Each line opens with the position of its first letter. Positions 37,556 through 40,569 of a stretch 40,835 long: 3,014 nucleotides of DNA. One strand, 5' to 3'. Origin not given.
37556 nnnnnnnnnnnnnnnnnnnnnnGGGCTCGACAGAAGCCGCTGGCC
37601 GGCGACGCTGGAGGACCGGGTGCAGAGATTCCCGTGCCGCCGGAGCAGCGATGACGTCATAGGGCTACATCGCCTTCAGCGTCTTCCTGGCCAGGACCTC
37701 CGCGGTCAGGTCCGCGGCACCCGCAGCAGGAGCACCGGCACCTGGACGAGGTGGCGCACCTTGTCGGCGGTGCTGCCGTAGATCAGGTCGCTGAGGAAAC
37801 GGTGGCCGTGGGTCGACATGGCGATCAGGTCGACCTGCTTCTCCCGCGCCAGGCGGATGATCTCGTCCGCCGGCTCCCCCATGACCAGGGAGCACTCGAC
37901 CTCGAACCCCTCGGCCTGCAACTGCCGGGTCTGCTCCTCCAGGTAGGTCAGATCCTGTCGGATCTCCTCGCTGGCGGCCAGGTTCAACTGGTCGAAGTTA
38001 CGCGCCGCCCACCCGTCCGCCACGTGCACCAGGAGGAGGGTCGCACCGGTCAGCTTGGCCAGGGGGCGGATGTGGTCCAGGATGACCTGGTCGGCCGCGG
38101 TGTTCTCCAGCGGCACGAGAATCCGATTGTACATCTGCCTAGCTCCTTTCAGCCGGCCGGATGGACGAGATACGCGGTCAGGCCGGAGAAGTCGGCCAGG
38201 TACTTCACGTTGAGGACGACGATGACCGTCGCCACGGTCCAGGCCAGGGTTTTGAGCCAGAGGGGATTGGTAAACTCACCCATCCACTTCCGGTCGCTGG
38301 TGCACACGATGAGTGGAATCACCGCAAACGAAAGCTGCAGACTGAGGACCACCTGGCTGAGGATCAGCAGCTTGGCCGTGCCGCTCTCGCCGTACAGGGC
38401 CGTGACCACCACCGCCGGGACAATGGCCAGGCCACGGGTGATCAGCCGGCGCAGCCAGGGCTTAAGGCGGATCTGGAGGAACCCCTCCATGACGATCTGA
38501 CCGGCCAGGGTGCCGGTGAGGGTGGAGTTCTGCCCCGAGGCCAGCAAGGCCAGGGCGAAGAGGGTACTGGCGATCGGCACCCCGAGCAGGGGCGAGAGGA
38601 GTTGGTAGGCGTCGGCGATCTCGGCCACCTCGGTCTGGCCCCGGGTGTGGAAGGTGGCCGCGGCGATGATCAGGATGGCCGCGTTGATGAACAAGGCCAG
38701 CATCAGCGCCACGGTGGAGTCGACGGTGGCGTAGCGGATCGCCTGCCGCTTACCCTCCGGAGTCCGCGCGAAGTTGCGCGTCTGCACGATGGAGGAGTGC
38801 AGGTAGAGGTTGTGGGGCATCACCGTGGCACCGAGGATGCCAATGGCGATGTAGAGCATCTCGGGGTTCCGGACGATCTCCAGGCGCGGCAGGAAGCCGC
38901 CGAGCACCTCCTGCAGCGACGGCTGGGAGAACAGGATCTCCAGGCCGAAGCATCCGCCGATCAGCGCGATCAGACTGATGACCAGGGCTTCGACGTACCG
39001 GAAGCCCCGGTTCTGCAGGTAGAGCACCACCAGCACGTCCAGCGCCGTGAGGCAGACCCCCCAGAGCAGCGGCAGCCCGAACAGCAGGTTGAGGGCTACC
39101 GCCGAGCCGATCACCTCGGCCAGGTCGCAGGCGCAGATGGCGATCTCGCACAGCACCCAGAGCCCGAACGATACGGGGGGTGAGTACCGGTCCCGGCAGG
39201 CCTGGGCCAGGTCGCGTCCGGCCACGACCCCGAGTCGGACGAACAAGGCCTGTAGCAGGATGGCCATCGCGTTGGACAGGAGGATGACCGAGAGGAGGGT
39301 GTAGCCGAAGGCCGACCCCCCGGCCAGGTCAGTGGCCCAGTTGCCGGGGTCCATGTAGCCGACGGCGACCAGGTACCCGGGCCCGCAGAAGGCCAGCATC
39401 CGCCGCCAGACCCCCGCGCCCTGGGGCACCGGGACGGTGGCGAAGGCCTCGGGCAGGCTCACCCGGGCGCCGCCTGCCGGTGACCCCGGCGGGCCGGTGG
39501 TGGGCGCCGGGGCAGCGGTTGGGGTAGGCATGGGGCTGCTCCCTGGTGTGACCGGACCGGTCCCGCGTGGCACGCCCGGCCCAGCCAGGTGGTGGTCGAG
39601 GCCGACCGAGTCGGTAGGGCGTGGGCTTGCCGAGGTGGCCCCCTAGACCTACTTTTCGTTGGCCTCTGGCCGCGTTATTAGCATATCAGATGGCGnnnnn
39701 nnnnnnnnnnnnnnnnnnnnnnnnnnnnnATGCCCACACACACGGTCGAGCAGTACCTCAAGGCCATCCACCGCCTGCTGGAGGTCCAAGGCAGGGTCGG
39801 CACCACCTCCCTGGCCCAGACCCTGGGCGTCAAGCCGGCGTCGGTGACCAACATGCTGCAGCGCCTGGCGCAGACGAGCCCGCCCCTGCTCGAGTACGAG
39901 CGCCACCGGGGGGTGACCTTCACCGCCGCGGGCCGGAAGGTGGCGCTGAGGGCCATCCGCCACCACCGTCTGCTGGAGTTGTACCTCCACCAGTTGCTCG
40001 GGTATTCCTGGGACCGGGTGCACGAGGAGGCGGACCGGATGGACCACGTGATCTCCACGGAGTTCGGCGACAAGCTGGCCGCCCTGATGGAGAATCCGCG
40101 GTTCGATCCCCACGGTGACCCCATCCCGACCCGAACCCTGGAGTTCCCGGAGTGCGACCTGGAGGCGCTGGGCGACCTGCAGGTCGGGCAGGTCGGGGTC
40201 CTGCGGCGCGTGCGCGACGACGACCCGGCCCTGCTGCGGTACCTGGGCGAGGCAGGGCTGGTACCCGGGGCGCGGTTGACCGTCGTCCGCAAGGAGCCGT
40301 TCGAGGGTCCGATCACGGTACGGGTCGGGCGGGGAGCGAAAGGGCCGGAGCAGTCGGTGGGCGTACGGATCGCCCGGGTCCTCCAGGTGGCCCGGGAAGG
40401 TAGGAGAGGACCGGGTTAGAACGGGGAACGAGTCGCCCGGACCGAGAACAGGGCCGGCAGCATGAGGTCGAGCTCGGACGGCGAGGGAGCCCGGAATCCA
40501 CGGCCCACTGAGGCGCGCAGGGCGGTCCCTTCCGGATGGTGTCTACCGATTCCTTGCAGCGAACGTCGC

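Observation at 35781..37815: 110/111-identical direct repeats of the usp 3' end bracket a single-gene 1.8-kb insertion (att-like geometry)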

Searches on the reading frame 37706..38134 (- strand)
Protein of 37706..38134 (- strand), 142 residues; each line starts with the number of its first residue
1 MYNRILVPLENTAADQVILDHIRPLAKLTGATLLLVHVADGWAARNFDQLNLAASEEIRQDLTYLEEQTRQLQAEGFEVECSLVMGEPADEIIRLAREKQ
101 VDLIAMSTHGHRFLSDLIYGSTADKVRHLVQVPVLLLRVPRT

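Call 9: find_encoding_contigs(protein=window:37706-38134:-, flank=10000, max_places=10)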
Protein window:37706-38134:- (142 aa): no gene with exactly this product is on record in the collection.

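Call 10: search_protein_families(library=pfam, proteins=[window:37706-38134:-], max_evalue=0.01)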
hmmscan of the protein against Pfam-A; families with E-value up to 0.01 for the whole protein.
window:37706-38134:- (142 aa): 2 families
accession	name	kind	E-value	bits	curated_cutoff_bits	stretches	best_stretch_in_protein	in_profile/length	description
PF00582.32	Usp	-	1.2e-28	100.8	24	1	1-138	1-141/141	Universal stress protein family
PF02310.24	B12-binding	-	0.00033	20.9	32.1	1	70-130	22-72/121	B12 binding domain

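Call 22: find_homologous_proteins(query=window:37706-38134:-, max_evalue=0.00001)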
Query window:37706-38134:- (142 aa): 7997 proteins with E <= 0.00001 among 8000 candidates; the best 120 are listed.
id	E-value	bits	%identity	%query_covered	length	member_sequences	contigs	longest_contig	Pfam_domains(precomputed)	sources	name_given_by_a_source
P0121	1.8e-85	302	100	100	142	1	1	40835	PF00582.33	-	-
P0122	1.7e-84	298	99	100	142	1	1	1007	PF00582.33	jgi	jgi:nucleotide-binding universal stress UspA family protein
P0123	6.5e-74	264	87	100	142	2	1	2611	PF00582.33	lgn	-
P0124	1.4e-67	244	-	-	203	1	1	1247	PF00582.33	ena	-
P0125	3.9e-64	233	77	99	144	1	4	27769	PF00582.33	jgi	jgi:nucleotide-binding universal stress UspA family protein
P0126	4.2e-64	232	77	99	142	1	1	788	PF00582.33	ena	-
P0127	4.3e-64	232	78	99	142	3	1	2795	PF00582.33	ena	-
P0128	4.4e-64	232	78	98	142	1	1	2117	PF00582.33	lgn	-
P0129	4.4e-64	232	78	99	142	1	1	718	PF00582.33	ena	-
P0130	5.3e-64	232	79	99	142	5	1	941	PF00582.33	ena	-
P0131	5.5e-64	232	78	99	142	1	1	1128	PF00582.33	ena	-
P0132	8.5e-64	232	79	99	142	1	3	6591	PF00582.33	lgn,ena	-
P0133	8.5e-64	231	78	99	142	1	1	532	PF00582.33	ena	-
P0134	1.6e-63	231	75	100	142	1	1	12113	PF00582.33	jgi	jgi:nucleotide-binding universal stress UspA family protein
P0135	1.9e-63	230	75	100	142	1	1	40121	PF00582.33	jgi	jgi:nucleotide-binding universal stress UspA family protein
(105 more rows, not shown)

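Call 23: find_encoding_contigs(protein=P0122, flank=10000, max_places=10)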
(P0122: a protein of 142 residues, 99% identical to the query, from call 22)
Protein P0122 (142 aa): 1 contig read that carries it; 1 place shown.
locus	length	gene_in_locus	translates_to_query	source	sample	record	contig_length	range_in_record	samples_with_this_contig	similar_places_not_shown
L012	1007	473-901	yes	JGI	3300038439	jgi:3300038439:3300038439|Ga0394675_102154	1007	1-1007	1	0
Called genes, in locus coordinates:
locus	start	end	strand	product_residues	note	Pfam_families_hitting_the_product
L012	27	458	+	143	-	PF01566:Nramp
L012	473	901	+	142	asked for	PF00582:Usp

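Call 24: find_encoding_contigs(protein=P0123, flank=10000, max_places=10)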
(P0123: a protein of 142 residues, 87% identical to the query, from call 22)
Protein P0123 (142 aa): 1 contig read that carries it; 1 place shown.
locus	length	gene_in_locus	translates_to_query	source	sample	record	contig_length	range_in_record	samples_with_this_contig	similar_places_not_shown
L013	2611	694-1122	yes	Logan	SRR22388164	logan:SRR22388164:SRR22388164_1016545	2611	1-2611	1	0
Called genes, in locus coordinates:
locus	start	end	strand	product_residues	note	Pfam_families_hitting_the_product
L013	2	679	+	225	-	?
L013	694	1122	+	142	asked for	PF00582:Usp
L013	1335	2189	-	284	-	PF00759:Glyco_hydro_9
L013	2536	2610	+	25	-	?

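Call 25: find_encoding_contigs(protein=P0124, flank=10000, max_places=10)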
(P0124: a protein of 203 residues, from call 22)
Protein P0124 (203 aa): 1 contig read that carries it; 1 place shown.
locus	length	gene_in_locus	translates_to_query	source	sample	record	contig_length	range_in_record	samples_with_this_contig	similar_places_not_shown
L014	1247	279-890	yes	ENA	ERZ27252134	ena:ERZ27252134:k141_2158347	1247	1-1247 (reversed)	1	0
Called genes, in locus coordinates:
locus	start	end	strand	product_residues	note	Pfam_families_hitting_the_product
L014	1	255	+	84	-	?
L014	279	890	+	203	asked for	PF00582:Usp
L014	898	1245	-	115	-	?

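Call 62: search_protein_families(library=ncbifam, proteins=[window:37706-38134:-], max_evalue=0.1)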
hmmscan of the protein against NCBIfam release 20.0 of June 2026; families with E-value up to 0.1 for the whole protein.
window:37706-38134:- (142 aa): 5 families
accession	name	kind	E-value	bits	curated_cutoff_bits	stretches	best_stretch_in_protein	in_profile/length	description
NF011581.0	PRK15005.1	equivalog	4.8e-06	26.8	166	1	1-138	1-144/144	universal stress protein UspF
NF007512.0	PRK10116.1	equivalog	1.3e-05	25.3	167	1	2-137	3-137/142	universal stress protein UspC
NF008380.0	PRK11175.1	equivalog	0.00019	20.5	227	1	56-138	63-146/313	universal stress protein UspE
NF007436.0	PRK09982.1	equivalog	0.0018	18.4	203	1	2-118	3-120/142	universal stress protein UspD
NF012000.0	PRK15456.1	equivalog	0.013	15.6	189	1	1-138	1-142/142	universal stress protein UspG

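Call 65: find_encoding_contigs(protein=P0125, flank=6000, max_places=3)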
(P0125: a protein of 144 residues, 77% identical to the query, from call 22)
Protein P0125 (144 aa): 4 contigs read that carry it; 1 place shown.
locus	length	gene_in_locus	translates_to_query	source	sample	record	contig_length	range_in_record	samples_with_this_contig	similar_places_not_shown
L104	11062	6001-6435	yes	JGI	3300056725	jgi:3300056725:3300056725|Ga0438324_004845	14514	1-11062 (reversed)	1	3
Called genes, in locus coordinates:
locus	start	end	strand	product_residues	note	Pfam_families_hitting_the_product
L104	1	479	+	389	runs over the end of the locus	PF00701:DHDPS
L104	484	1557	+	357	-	PF01266:DAO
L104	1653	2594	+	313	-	PF00701:DHDPS (faint)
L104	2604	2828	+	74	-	-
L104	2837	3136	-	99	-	PF01844:HNH, PF14279:HNH_5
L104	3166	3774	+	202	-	PF02190:LON_substr_bdg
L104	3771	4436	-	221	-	PF01325:Fe_dep_repress, PF02742:Fe_dep_repr_C, PF04023:FeoA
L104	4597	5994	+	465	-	PF01566:Nramp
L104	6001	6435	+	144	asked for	PF00582:Usp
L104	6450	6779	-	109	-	PF02627:CMD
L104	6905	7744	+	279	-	PF05721:PhyH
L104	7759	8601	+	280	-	PF05721:PhyH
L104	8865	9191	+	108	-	-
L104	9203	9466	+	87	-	-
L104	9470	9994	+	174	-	PF00589:Phage_integrase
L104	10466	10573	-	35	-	-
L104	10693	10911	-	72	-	-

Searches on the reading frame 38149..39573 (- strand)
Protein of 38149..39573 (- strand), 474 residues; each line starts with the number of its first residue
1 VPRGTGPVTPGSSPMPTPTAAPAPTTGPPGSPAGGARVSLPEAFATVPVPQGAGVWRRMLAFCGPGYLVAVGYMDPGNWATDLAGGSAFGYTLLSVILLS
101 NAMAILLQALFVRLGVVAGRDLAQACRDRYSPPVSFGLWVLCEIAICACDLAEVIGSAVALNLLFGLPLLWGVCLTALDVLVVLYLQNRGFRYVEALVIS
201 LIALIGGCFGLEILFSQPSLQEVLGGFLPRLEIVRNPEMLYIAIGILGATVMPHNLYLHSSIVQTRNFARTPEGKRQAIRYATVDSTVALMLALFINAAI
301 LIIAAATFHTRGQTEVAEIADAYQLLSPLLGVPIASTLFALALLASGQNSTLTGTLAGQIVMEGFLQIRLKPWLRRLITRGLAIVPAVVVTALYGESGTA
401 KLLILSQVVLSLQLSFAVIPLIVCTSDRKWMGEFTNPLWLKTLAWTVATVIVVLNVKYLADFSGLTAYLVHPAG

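Call 10: search_protein_families(library=pfam, proteins=[window:38149-39573:-], max_evalue=0.01)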
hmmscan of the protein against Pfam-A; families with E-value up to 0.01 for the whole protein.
window:38149-39573:- (474 aa): 1 family
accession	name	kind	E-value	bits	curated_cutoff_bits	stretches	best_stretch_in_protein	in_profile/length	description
PF01566.24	Nramp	-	3.3e-137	457.8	29.8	1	79-436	1-355/357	Natural resistance-associated macrophage protein-like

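Call 39: find_related_loci(query=window:38149-39573:-, collection=genome_contigs, flank=10000)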
Query window:38149-39573:- (474 aa) in genome_contigs; peptide patterns used: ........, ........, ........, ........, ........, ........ (x = any residue, [..] = any of these).
600 stretches matched a pattern (row limit reached: there are more); 596 encode a relative of the query (tblastn E <= 1e-3); the best 80 are kept; 80 distinct loci.
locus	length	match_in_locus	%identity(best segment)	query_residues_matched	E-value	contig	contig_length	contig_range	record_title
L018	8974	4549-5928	73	17-471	0e+0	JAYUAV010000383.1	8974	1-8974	MAG: Verrucomicrobiota bacterium isolate GFS_6609 GFS_6609_382, whole genome shotgun sequence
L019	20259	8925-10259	72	14-465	0e+0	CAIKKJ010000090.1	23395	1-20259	MAG: uncultured Verrucomicrobia subdivision 3 bacterium isolate Umea1_bin-1418 genome assembly, contig: bin-1418:090/213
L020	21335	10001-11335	70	22-461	0e+0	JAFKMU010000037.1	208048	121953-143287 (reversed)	MAG: Verrucomicrobia bacterium isolate SCN18_30_10_14_R3_B_61_17 SCN18_30_10_14_R3_B_scaffold_105, whole genome shotgun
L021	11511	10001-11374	69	9-462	0e+0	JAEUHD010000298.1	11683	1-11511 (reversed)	MAG: Verrucomicrobiales bacterium isolate new MAG-8 k141_4220187, whole genome shotgun sequence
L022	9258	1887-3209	70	26-464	0e+0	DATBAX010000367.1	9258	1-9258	MAG TPA_asm: Terriglobales bacterium isolate SMAG_U5743 k141_402575, whole genome shotgun sequence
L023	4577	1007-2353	70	12-455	0e+0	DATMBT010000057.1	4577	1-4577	MAG TPA_asm: Gemmatimonadaceae bacterium isolate SMAG_U13361 k141_844609, whole genome shotgun sequence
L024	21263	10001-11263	71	39-459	0e+0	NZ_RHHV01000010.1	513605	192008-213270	Brevibacillus parabrevis strain NRRL NRS 605 contig_10, whole genome shotgun sequence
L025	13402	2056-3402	69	15-462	0e+0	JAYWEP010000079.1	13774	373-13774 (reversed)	MAG: Chthoniobacter sp. isolate GL98_DN_concoct_206 GL98_DN_concoct_206_78, whole genome shotgun sequence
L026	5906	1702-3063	68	3-456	0e+0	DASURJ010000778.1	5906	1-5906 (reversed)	MAG TPA_asm: Gemmatimonadaceae bacterium isolate SMAG_U1704 k141_781803, whole genome shotgun sequence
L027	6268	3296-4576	70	36-462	0e+0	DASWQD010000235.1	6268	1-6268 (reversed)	MAG TPA_asm: Gemmatimonadaceae bacterium isolate SMAG_U3485 k141_37746, whole genome shotgun sequence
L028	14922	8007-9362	67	18-462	0e+0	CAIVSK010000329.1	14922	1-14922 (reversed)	MAG: Akkermansiaceae bacterium isolate A14_bin-1981 genome assembly, contig: bin-1981:329/432, whole genome shotgun sequ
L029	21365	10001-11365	68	9-455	0e+0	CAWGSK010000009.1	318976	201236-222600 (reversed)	MAG: uncultured Gemmatimonadales bacterium isolate MFD05684.bin.2.194 genome assembly, contig: contig_27168, whole genom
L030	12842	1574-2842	66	39-461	0e+0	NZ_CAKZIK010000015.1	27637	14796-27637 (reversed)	MAG: uncultured Chryseobacterium sp. isolate SRR6145099_bin.46_CONCOCT_v1.1_MAG ERZ1023384.198, whole genome shotgun seq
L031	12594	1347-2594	71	39-455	0e+0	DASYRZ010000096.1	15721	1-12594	MAG TPA_asm: Gemmatimonadales bacterium isolate SMAG_U4524 k141_3778101, whole genome shotgun sequence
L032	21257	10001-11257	69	37-455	0e+0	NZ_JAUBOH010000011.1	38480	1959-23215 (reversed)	Microcoleus sp. herbarium14 NODE_11_length_38480_cov_21.755264, whole genome shotgun sequence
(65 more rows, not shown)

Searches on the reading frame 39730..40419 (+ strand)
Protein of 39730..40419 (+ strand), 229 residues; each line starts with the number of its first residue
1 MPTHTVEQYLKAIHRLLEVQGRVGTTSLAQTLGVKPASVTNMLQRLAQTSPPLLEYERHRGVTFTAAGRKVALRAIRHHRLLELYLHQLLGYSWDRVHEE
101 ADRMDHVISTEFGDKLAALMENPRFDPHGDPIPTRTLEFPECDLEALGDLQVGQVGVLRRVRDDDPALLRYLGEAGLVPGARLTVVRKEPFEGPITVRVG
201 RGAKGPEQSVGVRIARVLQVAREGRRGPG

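Call 10: search_protein_families(library=pfam, proteins=[window:39730-40419:+], max_evalue=0.01)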
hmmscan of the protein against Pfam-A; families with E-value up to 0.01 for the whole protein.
window:39730-40419:+ (229 aa): 5 families
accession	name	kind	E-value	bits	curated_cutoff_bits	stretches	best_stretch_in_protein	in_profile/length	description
PF02742.21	Fe_dep_repr_C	-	2.2e-28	98.5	27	1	65-134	1-70/70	Iron dependent repressor, metal binding and dimerisation domain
PF04023.20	FeoA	-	4.3e-17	62.4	23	1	147-202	3-57/74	FeoA domain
PF01325.25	Fe_dep_repress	-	3.7e-14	53.1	26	1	3-62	3-60/60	Iron dependent repressor, N-terminal DNA binding domain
PF01047.28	MarR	-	0.0037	17.5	24.6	1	15-48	10-43/59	MarR family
PF09280.16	XPC-binding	-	0.0055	16.8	26.4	0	28-55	13-40/57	XPC-binding domain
